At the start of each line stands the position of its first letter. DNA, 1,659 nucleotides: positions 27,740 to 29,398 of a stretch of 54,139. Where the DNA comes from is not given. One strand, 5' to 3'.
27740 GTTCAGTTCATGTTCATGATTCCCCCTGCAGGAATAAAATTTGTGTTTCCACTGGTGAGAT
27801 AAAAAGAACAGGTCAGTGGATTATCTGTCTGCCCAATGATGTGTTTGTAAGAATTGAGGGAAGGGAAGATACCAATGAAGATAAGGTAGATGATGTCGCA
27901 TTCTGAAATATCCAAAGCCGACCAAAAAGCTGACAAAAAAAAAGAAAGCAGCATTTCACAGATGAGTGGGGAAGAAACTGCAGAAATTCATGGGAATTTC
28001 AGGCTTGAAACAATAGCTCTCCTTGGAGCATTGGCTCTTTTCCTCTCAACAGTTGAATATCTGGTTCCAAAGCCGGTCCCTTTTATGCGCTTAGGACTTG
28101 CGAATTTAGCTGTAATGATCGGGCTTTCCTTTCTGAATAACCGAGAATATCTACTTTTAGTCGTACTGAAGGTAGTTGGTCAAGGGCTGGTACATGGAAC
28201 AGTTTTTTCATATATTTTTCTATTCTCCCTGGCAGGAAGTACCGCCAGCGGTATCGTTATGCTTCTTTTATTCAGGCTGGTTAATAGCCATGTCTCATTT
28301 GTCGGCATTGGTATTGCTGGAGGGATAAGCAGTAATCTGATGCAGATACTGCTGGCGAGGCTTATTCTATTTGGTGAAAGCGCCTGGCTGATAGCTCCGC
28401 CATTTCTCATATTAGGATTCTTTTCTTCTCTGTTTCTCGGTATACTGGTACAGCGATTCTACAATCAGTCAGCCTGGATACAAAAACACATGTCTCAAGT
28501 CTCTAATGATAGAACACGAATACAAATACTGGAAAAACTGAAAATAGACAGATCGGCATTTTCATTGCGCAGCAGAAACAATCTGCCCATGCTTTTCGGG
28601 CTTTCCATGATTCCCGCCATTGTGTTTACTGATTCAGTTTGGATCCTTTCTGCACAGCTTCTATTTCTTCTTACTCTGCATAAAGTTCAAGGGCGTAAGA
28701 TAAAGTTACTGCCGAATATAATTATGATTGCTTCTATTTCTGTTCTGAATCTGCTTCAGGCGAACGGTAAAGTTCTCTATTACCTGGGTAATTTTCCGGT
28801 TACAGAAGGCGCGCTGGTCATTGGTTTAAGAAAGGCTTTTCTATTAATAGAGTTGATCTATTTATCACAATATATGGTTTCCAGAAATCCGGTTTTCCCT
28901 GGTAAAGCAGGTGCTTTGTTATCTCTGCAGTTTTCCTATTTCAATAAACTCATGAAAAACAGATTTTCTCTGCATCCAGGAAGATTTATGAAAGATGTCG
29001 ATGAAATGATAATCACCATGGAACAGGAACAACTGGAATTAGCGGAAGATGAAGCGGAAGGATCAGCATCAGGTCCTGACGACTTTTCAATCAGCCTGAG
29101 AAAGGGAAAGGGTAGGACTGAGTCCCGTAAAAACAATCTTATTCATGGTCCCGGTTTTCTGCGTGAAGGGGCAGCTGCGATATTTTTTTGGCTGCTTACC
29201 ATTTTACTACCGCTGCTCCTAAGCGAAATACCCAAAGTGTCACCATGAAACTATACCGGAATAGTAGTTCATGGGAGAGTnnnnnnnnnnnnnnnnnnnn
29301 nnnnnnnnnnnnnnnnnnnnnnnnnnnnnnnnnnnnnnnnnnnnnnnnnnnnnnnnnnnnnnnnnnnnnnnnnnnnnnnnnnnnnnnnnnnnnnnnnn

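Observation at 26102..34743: Flavinylation- and quinone-linked extracytoplasmic redox cluster resembling, but not matching, the Listeria flavin-based EET locus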

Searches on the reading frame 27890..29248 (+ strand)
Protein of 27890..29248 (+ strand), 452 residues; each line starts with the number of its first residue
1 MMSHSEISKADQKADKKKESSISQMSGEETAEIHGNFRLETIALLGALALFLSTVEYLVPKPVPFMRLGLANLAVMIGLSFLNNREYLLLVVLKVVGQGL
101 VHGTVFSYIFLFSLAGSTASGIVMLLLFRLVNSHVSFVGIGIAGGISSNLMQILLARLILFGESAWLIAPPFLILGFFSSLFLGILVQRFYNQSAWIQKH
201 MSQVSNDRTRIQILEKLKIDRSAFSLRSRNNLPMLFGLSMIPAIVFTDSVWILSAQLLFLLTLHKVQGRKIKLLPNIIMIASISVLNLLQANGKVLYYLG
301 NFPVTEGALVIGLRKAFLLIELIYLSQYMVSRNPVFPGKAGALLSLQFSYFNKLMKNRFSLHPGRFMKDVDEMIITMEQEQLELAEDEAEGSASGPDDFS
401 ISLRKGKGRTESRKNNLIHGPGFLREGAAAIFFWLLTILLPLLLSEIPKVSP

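Call 3: search_protein_families(library=pfam, proteins=[window:27890-29248:+], max_evalue=0.01)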
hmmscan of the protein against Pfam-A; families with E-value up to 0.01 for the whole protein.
window:27890-29248:+ (452 aa): 1 family
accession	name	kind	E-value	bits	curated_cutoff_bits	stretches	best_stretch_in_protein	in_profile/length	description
PF07456.16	Hpre_diP_synt_I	-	2.9e-35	121.9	30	1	45-189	1-146/147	Heptaprenyl diphosphate synthase component I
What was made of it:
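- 27890..28504 (+): EetB domain (PF07456, ECF-S-like; predicted FAD-export substrate-binding module) of the 452-aa fusion protein. Pfam 2.9e-35 (call 3).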

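Call 4: search_protein_families(library=ncbifam, proteins=[window:27890-29248:+], max_evalue=0.01)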
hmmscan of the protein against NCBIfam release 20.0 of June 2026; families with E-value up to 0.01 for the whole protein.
window:27890-29248:+ (452 aa): 0 families

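Call 35: find_homologous_proteins(query=window:27890-29248:+, max_evalue=0.00001)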
Query window:27890-29248:+ (452 aa): 64 proteins with E <= 0.00001 among 8000 candidates.
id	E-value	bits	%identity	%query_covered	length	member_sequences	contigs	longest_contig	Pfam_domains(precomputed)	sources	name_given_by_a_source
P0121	3.4e-284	960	100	100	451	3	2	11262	PF07456.17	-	-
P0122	2.5e-259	878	92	100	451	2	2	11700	PF07456.17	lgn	-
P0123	4.8e-212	723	76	100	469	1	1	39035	PF07456.17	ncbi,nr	ncbi:MAG: Gx transporter family protein [Spirochaetia bacterium]|nr:Gx transporter family protein [S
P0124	4.5e-129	449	54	91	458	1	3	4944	PF07456.17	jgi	-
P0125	9.9e-87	310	46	85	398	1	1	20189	PF07456.17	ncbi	ncbi:MAG: Gx transporter family protein [Spirochaetota bacterium]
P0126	1.8e-85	306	48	79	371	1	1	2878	PF07456.17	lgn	-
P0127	2.7e-83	299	45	80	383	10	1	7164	PF07456.17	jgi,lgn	jgi:uncharacterized membrane protein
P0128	1.8e-78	283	43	79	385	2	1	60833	PF07456.17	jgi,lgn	-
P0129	1.9e-78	283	43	79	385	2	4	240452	PF07456.17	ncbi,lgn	-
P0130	1.2e-70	257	40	77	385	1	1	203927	PF07456.17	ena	-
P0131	1.2e-68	250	40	80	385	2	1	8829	PF07456.17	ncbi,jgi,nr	ncbi:MAG: Gx transporter family protein [Treponema sp.]|jgi:heptaprenyl diphosphate synthase|nr:Gx t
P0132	1.5e-66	243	39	83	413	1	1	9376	PF07456.17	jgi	-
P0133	7.9e-66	241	40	79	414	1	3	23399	PF07456.17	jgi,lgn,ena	-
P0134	4.8e-65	238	38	81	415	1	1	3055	PF07456.17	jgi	jgi:heptaprenyl diphosphate synthase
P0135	8.1e-63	231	39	74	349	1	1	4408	PF07456.17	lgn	-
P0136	9.7e-63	231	39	74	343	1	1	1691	PF07456.17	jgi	jgi:uncharacterized membrane protein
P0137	1.5e-62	230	36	81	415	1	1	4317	PF07456.17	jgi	jgi:heptaprenyl diphosphate synthase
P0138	2.1e-62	230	36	80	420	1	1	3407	PF07456.17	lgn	-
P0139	7.0e-62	228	36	75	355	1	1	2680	PF07456.17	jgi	-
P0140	4.9e-60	222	39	82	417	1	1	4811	PF07456.17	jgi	jgi:heptaprenyl diphosphate synthase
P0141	8.5e-60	221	37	74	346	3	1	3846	PF07456.17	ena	-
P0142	1.5e-59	220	38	74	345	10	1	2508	PF07456.17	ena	-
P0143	5.0e-59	219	39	71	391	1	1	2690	PF07456.17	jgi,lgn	jgi:heptaprenyl diphosphate synthase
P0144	5.9e-59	218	36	79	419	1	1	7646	PF07456.17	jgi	jgi:heptaprenyl diphosphate synthase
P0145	7.4e-59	218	38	73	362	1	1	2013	PF07456.17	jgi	-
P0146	2.3e-58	216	38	75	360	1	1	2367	PF07456.17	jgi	jgi:uncharacterized membrane protein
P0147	1.0e-57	214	37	74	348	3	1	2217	PF07456.17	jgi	jgi:uncharacterized membrane protein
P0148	1.5e-57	214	36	76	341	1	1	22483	PF07456.17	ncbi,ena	-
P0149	2.7e-57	213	36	75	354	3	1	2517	PF07456.17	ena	-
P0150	3.2e-57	213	34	79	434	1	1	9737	PF07456.17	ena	-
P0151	6.5e-57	212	39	74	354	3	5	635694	PF07456.17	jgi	-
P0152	1.4e-56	211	36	70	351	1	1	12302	PF07456.17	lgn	-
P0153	1.9e-56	210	35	81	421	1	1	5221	PF07456.17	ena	-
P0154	3.4e-56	209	36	74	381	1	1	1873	PF07456.17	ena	-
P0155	6.3e-56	208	37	71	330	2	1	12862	PF07456.17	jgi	jgi:uncharacterized membrane protein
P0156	6.8e-56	208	37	72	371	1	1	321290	PF07456.17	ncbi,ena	-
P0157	2.2e-55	207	36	71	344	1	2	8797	PF07456.17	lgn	-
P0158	2.6e-55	206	36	75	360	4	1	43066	PF07456.17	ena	-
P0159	5.9e-55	205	35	73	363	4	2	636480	PF07456.17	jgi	jgi:uncharacterized membrane protein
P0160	1.4e-54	204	36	75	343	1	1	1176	PF07456.17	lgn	-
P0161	2.1e-54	203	35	79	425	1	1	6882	PF07456.17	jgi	jgi:heptaprenyl diphosphate synthase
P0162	4.1e-54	202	37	77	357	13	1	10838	PF07456.17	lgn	-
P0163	4.5e-54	202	35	79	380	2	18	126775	PF07456.17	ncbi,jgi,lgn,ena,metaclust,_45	metaclust:\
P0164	4.8e-54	202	36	71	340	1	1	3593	PF07456.17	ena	-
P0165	4.9e-54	202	36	71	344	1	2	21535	PF07456.17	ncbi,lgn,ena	-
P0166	8.1e-54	201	36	71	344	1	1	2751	PF07456.17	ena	-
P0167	1.3e-53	201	36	74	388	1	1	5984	PF07456.17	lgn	-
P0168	3.7e-53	199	46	39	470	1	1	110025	PF07456.17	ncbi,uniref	ncbi:Gx transporter family protein [Treponema primitia]|uniref:Gx transporter family protein n=1 Tax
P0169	1.2e-52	198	39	75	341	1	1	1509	PF07456.17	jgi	jgi:heptaprenyl diphosphate synthase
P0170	1.5e-52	197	39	61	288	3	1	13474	PF07456.17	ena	-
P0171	2.7e-52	196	36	84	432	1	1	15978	PF07456.17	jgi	jgi:heptaprenyl diphosphate synthase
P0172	3.6e-52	196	37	74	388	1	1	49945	PF07456.17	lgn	-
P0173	8.9e-51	191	34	76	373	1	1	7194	PF07456.17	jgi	jgi:heptaprenyl diphosphate synthase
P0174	1.6e-49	187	44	36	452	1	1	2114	PF07456.17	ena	-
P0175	3.5e-49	186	34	75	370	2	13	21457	PF07456.17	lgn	-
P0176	7.9e-49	185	44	36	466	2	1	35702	PF07456.17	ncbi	-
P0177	9.6e-49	185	36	74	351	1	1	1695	PF07456.17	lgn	-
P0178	1.2e-47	181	33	77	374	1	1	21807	PF07456.17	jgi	-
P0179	3.3e-47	180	36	72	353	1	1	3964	PF07456.17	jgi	jgi:heptaprenyl diphosphate synthase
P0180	1.9e-41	161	37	63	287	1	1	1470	PF07456.17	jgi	-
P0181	1.7e-39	154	31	71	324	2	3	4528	PF07456.17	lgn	-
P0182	3.7e-39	153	36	65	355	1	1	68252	PF07456.17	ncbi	-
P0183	5.6e-37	146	35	65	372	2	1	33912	PF07456.17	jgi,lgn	jgi:heptaprenyl diphosphate synthase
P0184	9.1e-37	145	38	61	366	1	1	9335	PF07456.17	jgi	jgi:heptaprenyl diphosphate synthase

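Call 49: predict_structure(alignment_id=A2)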
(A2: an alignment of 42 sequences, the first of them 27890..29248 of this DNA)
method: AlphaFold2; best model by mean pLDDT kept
length: 452 residues; sequences in the alignment: 42
mean_pLDDT: 82.3   pTM: 0.79
mean pLDDT of the five models: 82.3, 80.9, 80.7, 79.7, 79.2
residues with pLDDT >= 90: 252; 70-90: 102; 50-70: 48; < 50: 50
segments of 3 or more residues with pLDDT < 50: 1-6, 19-33, 398-419, 449-452
pLDDT, mean of each block of 10 residues (from residue 1): 45 51 44 62 96 89 78 95 93 95 86 95 96 89 95 93 89 93 96 93 66 52 63 91 94 96 91 90 89 90 93 94 90 80 91 92 94 94 82 57 45 46 89 95 73 36
secondary structure, 60 per line:
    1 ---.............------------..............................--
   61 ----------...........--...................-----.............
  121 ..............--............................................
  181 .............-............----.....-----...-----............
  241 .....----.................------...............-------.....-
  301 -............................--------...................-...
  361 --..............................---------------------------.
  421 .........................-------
elements in order: H4-16 H29-58 H71-81 H84-102 H108-134 H137-193 H195-206 H211-215 H229-245 H250-266 H273-287 E295-299 E302-305 H306-329 H338-356 H363-392 H420-445
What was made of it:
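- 27890..28504 (+): AF2 model pLDDT 82 (call 49).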

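Call 51: fold_search(model_id=the predicted structure, library=pdb)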
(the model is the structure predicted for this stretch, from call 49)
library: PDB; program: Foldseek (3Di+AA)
matches with E <= 10: 200; with E <= 0.001: 0
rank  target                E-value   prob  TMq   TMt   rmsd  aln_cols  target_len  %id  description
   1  7nnu_D                4.2e-02  1.00  0.27  0.41   9.2       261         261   19  Cryo-EM structure of the folate-specific ECF transporter complex in MSP2N2 lipid nanodiscs (released 2021-08-18)
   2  8qsm                  5.8e-02  0.41  0.17  0.17  21.6       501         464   13  Cryo-EM structure of human SLC15A4 monomer in outward open state in LMNG (released 2023-10-25)
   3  5c65_A                6.9e-02  0.38  0.16  0.16  20.2       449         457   13  Structure of the human glucose transporter GLUT3 / SLC2A3 (released 2015-07-08)
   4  5c65_B                7.5e-02  0.35  0.16  0.16  21.6       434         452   14  Structure of the human glucose transporter GLUT3 / SLC2A3 (released 2015-07-08)
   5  3p5n_A                1.2e-01  1.00  0.27  0.65   4.6       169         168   15  Structure and mechanism of the S component of a bacterial ECF transporter (released 2010-11-03)
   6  7spt                  1.2e-01  0.25  0.16  0.16  21.0       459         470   13  Crystal structure of exofacial state human glucose transporter GLUT3 (released 2022-05-18)
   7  6c9w_A                1.3e-01  0.38  0.19  0.20  18.8       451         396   13  Crystal Structure of a ligand bound LacY/Nanobody Complex (released 2018-08-15)
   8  9irb_A                1.3e-01  0.23  0.15  0.15  22.9       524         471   12  CryoEM structure of hSLC15A4+Fab107 (released 2025-08-20)
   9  7nnt_D                1.3e-01  1.00  0.29  0.45   8.3       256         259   19  Cryo-EM structure of the folate-specific ECF transporter complex in DDM micelles (released 2021-08-18)
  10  5kbw_B                1.6e-01  1.00  0.28  0.65   4.1       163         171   13  Crystal structure of TmRibU, the riboflavin-binding S subunit from the Thermotoga maritima ECF transporter (released 2016-06-29)
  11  5kc4_E                1.9e-01  1.00  0.28  0.69   3.8       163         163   14  Structure of TmRibU, orthorhombic crystal form (released 2016-06-29)
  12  4huq_S                1.9e-01  1.00  0.30  0.75   3.7       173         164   18  Crystal Structure of a transporter (released 2013-04-17)
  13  4iu9_A                1.9e-01  0.16  0.13  0.14  21.6       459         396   12  Crystal structure of a membrane transporter (released 2013-04-17)
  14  5kbw_A                2.0e-01  1.00  0.27  0.63   4.3       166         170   14  Crystal structure of TmRibU, the riboflavin-binding S subunit from the Thermotoga maritima ECF transporter (released 2016-06-29)
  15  4zw9                  2.1e-01  0.23  0.17  0.16  19.6       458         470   12  Crystal structure of human GLUT3 bound to D-glucose in the outward-occluded conformation at 1.5 angstrom (released 2015-07-22)
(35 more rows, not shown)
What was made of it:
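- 27890..28504 (+): Foldseek matches to the ECF-S components RibU and FolT, prob 1.0, TM 0.65-0.75 (call 51).
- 28505..29248 (+): C-terminal membrane domain fused to EetB. It belongs to an unannotated family of roughly 200-aa proteins and may be ECF-T/FmnA-like. Foldseek top hit is EcfT 7nnu_D, prob 1.0, E 0.04 (call 51).
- On EET/FLEET system (Listeria parts list): Fold matches to RibU/FolT with TM 0.65-0.75 (call 51).
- Closest known: ECF-type FAD exporter EetB-FmnA-EcfA-EcfA'. Same: The EetB domain has an ECF-S fold (call 51).
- The AF2 model of the EetB domain matches RibU/FolT ECF-S folds (calls 49, 51).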

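Call 53: search_protein_families(library=pfam, alignment_id=A2, max_evalue=5)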
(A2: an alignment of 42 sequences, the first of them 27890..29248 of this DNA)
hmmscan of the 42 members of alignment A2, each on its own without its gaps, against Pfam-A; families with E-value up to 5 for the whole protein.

A. member 1, window:27890-29248:+ (452 aa): 3 families
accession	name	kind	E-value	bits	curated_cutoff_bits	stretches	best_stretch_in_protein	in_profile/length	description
PF07456.16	Hpre_diP_synt_I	-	2.9e-35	121.9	30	1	45-189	1-146/147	Heptaprenyl diphosphate synthase component I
PF06781.17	CrgA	-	0.11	13.1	24.8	1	4-79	3-77/89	Cell division protein CrgA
PF17988.6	VEGFR-2_TMD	-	0.16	11.8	25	1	427-439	14-26/35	VEGFR-2 Transmembrane domain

B. families by the number of members that match (of 42 scanned): 16 families
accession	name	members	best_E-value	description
PF07456.16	Hpre_diP_synt_I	42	2.1e-37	Heptaprenyl diphosphate synthase component I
PF01176.25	eIF-1a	2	0.076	Translation initiation factor 1A / IF-1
PF06781.17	CrgA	2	0.11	Cell division protein CrgA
PF02285.20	COX8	2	0.23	Cytochrome oxidase c subunit VIII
PF09775.14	Keratin_assoc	1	0.055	Keratinocyte-associated protein 2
PF02935.21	COX7C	1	0.056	Cytochrome c oxidase subunit VIIc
PF12575.13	Pox_EPC_I2-L1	1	0.099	Poxvirus entry protein complex L1 and I2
PF16579.11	AdenylateSensor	1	0.11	Adenylate sensor of SNF1-like protein kinase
PF02529.20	PetG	1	0.15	Cytochrome B6-F complex subunit 5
PF17988.6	VEGFR-2_TMD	1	0.16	VEGFR-2 Transmembrane domain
PF10725.14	DUF2517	1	0.17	Protein of unknown function (DUF2517)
PF19016.5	DUF5745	1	0.21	Domain of unknown function (DUF5745)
PF11262.13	Tho2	1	0.43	Transcription factor/nuclear export subunit protein 2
PF12555.13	SteA-like_C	1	0.68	SteA-like C-terminal domain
PF14068.11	YuiB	1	1.9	Putative membrane protein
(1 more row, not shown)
